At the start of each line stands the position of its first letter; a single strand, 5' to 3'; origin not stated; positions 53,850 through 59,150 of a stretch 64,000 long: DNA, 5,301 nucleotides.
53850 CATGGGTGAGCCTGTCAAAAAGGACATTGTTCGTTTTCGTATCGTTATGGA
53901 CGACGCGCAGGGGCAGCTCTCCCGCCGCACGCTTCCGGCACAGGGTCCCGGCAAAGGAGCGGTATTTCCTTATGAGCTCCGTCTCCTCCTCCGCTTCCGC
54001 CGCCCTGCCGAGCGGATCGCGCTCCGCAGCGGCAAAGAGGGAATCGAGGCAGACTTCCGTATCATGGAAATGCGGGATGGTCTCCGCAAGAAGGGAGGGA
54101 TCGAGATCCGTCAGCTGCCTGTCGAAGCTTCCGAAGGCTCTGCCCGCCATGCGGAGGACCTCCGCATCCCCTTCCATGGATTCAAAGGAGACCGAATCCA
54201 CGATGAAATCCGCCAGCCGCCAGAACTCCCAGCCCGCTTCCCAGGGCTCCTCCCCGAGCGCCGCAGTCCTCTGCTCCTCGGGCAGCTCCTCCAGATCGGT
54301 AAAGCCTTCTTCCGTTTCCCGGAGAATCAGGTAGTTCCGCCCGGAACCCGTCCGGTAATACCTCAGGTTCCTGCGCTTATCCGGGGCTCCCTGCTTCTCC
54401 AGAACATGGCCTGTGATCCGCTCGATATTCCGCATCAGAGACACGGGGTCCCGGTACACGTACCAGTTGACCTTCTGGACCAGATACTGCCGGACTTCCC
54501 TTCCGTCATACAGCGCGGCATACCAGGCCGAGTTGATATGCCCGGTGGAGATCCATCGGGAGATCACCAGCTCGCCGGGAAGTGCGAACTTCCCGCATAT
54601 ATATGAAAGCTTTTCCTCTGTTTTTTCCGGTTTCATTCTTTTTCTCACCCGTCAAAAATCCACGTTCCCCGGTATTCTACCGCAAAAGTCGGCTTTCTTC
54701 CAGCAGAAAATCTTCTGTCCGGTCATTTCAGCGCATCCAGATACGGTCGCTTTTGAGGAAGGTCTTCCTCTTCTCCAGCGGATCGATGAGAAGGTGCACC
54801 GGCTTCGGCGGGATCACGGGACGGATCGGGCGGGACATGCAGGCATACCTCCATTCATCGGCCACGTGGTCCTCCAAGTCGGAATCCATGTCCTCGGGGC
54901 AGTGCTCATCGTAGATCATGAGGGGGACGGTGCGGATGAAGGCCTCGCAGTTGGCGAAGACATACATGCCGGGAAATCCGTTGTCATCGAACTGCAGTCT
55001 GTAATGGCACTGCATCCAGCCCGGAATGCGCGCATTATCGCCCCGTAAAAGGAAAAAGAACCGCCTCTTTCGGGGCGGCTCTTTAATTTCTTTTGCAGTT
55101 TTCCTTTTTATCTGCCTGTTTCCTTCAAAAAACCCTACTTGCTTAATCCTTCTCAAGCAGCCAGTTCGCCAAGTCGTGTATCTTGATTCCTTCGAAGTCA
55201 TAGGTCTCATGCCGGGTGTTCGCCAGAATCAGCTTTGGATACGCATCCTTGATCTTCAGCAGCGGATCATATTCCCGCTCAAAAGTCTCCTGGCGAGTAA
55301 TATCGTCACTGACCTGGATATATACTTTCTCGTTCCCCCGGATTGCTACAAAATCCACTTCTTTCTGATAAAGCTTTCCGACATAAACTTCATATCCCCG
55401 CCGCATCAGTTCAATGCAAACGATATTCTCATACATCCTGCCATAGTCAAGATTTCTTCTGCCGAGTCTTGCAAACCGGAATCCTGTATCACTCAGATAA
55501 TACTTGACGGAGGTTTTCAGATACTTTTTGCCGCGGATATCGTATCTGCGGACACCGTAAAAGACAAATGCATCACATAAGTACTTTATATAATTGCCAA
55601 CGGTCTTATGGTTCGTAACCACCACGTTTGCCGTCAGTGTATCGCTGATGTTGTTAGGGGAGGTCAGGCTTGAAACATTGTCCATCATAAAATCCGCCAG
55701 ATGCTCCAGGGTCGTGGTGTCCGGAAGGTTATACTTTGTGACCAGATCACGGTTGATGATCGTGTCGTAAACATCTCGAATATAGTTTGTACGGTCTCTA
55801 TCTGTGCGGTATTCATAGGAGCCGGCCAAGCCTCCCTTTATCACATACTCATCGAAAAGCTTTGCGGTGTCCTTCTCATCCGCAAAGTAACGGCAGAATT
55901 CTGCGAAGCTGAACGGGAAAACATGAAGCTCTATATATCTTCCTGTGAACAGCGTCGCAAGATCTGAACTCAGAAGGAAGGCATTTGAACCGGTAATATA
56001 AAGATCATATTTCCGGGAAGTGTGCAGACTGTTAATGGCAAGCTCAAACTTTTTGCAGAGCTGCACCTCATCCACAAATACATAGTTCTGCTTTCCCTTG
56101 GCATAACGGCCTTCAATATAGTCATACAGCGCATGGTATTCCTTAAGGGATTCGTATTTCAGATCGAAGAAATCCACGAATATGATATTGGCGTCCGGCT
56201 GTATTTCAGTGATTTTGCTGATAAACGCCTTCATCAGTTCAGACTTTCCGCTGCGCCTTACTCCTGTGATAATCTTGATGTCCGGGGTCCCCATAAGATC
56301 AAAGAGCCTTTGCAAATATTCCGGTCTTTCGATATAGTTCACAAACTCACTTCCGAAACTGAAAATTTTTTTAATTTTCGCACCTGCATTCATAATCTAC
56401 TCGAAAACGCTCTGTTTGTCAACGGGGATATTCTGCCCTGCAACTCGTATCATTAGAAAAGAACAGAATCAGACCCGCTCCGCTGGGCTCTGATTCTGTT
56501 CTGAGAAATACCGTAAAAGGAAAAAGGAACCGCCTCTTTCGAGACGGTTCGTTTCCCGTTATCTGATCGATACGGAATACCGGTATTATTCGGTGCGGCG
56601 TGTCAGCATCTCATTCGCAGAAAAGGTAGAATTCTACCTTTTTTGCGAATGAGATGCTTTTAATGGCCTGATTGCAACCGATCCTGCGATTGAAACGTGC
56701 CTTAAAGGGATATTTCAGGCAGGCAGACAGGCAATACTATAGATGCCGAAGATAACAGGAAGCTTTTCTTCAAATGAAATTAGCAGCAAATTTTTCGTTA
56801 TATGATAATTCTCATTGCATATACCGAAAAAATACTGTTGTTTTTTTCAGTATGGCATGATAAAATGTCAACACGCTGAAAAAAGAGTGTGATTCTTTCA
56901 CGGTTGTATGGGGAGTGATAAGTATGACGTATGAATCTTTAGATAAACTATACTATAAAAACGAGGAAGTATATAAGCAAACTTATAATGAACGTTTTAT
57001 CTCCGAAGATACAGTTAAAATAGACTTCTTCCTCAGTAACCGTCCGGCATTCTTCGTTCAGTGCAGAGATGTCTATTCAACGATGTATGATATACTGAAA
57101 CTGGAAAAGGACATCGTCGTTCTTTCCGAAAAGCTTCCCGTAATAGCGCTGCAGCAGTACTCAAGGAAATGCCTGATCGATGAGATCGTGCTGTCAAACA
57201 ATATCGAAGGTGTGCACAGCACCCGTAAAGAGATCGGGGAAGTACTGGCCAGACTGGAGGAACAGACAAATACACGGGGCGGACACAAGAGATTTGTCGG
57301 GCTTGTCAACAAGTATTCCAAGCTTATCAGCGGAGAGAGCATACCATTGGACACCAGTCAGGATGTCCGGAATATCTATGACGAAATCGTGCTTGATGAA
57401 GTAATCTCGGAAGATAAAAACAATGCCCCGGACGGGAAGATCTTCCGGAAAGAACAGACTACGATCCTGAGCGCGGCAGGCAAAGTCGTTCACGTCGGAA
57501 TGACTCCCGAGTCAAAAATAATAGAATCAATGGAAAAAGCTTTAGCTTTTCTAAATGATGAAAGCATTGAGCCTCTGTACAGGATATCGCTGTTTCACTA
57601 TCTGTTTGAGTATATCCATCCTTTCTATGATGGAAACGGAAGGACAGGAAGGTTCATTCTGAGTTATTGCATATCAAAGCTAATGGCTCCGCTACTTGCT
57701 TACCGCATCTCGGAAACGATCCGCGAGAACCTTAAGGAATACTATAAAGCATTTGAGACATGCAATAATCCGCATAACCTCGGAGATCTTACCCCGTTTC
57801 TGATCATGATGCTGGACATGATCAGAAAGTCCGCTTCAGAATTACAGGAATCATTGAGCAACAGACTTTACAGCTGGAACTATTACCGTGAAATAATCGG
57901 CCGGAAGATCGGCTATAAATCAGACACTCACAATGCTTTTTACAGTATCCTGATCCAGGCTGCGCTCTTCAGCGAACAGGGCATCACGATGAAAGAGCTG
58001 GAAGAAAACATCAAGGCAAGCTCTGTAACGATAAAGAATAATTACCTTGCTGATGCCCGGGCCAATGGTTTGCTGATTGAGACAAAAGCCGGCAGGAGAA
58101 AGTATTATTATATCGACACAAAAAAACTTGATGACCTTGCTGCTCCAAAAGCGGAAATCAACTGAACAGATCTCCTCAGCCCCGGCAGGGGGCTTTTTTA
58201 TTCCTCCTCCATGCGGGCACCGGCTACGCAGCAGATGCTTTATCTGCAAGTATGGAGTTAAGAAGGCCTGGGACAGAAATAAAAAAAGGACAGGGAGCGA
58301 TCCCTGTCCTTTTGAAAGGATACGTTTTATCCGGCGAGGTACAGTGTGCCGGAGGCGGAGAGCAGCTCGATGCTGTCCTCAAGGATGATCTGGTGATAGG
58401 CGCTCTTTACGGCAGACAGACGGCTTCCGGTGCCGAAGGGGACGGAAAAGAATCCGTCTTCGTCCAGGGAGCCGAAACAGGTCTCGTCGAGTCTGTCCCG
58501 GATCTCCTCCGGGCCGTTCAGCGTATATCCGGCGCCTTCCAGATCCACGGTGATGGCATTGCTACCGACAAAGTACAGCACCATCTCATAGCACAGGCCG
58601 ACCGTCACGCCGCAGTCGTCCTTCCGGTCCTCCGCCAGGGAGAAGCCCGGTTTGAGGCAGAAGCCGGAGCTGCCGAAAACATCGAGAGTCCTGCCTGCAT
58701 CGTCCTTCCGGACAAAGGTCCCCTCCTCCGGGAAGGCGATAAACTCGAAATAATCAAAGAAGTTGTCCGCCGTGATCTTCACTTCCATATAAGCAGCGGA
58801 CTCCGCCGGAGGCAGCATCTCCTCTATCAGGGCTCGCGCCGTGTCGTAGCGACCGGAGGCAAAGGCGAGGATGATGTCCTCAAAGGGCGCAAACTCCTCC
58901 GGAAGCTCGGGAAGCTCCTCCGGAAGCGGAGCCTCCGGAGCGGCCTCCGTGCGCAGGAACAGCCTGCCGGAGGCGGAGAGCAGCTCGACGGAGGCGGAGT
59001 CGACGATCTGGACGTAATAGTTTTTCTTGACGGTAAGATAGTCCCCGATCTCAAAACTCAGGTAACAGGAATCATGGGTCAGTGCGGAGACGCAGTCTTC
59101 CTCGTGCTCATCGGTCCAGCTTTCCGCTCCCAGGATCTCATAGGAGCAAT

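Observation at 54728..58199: Low-GC island: terminase remnant, DUF4143 AAA+ ATPase, structured non-coding segment and Fic protein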

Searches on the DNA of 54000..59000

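Call 8: search_rna_families(source=window, start=54000, end=59000, threshold=evalue, max_evalue=1)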
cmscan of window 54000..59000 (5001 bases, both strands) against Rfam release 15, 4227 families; matches with E-value up to 1: 2.
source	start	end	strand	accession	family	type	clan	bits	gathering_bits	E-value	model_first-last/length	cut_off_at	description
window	55283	55314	-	RF01646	ceN63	Gene; snRNA; snoRNA; CD-box;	-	22.1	65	0.47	1-69/69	no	Caenorhabditis snoRNA ceN63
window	58281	58354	-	RF02233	sX14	Gene; sRNA;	-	21.9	80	0.69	1-92/92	no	Xanthomonas sRNA sX14/Xoo3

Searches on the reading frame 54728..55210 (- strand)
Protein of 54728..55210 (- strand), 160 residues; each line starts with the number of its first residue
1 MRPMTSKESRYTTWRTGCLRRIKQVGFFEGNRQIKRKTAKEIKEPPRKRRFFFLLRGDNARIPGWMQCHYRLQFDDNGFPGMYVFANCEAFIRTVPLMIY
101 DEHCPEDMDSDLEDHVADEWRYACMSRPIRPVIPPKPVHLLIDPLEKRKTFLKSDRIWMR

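Call 3: search_protein_families(library=pfam, proteins=[window:54728-55210:-], max_evalue=0.01)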
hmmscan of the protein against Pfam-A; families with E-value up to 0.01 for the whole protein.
window:54728-55210:- (160 aa): 0 families

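Call 4: search_protein_families(library=padloc, proteins=[window:54728-55210:-], max_evalue=0.01)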
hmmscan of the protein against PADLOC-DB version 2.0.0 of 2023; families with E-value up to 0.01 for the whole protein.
window:54728-55210:- (160 aa): 0 families

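Call 7: search_protein_families(library=phrogs, proteins=[window:54728-55210:-], max_evalue=0.01)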
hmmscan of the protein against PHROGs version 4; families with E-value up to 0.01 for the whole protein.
window:54728-55210:- (160 aa): 1 family
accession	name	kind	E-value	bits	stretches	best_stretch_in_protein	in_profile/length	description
phrog_10250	-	head and packaging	0.0032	18.2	1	82-124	167-212/228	terminase large subunit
